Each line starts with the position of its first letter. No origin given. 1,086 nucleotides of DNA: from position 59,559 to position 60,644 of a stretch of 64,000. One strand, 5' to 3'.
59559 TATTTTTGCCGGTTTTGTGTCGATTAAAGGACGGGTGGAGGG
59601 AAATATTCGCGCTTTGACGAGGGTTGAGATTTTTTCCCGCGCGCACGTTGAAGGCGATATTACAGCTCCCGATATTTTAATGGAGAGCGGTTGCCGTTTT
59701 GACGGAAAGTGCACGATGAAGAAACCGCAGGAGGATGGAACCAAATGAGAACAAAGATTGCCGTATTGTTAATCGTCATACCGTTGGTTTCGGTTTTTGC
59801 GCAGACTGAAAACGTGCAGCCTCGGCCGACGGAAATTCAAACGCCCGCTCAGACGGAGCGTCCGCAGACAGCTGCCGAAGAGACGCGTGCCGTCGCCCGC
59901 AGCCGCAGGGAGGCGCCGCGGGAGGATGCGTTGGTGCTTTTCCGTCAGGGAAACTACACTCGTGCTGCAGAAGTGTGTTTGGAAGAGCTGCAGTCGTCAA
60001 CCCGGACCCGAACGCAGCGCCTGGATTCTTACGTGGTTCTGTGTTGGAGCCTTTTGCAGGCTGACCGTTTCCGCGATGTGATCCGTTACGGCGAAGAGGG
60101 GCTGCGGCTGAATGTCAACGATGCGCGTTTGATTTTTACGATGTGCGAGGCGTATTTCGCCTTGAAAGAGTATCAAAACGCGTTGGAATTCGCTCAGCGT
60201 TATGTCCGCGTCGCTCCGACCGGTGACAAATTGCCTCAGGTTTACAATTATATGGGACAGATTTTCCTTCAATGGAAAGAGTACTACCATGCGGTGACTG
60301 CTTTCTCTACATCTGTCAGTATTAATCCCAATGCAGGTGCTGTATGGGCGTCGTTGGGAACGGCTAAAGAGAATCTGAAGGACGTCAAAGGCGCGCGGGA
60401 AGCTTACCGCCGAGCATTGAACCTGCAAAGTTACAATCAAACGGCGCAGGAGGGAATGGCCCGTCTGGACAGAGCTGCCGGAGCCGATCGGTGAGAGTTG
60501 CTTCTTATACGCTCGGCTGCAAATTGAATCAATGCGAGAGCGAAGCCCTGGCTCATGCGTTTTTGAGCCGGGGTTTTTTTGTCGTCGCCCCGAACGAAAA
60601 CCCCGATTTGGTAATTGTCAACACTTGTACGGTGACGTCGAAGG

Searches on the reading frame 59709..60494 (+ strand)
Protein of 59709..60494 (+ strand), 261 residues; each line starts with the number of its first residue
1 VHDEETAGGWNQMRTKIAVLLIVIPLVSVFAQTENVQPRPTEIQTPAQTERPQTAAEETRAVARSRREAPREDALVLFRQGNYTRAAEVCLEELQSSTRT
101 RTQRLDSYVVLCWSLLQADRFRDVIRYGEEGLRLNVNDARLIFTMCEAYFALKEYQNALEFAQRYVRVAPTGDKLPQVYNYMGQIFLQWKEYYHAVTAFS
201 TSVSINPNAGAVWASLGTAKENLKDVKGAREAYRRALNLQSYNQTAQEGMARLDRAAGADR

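Call 10: search_protein_families(library=ncbifam, proteins=[window:59709-60494:+], max_evalue=0.001)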
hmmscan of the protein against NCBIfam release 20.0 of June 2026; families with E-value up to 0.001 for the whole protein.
window:59709-60494:+ (261 aa): 10 families
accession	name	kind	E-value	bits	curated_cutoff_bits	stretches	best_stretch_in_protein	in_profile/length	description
TIGR02917.1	PEP_TPR_lipo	equivalog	8.2e-14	50.4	312.2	1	129-256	557-681/899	XrtA/PEP-CTERM system TPR-repeat protein PrsT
NF040959.1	MamA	equivalog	6.8e-11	42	200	1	67-240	37-203/204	magnetosome protein MamA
TIGR02552.1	LcrH_SycD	equivalog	1.1e-07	31.6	104.8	1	173-243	16-85/136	SycD/LcrH family type III secretion system chaperone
TIGR02521.1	type_IV_pilW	equivalog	1.6e-06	27.9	154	0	176-246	65-135/234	type IV pilus biogenesis/stability protein PilW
TIGR03939.1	PGA_TPR_OMP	equivalog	6e-06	24.8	366.65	0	64-173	16-120/800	poly-beta-1,6 N-acetyl-D-glucosamine export porin PgaA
TIGR02795.1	tol_pal_ybgF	equivalog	2.9e-05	24.6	90.1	1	150-238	13-104/119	tol-pal system protein YbgF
NF052415.1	T3SS_chap_SctY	equivalog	6e-05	23.5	70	0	108-167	43-105/106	type III secretion apparatus assembly chaperone SctY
TIGR00540.1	TPR_hemY_coli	hypoth_equivalog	0.0002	20.3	142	0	179-236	329-385/385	heme biosynthesis-associated TPR protein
NF047507.1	TPR_BatC_Lepto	exception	0.00024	20.6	175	0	137-209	56-129/214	TPR repeat-containing protein BatC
NF008391.2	PRK11189.1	equivalog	0.00055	19.5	250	0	173-209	96-132/297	lipoprotein NlpI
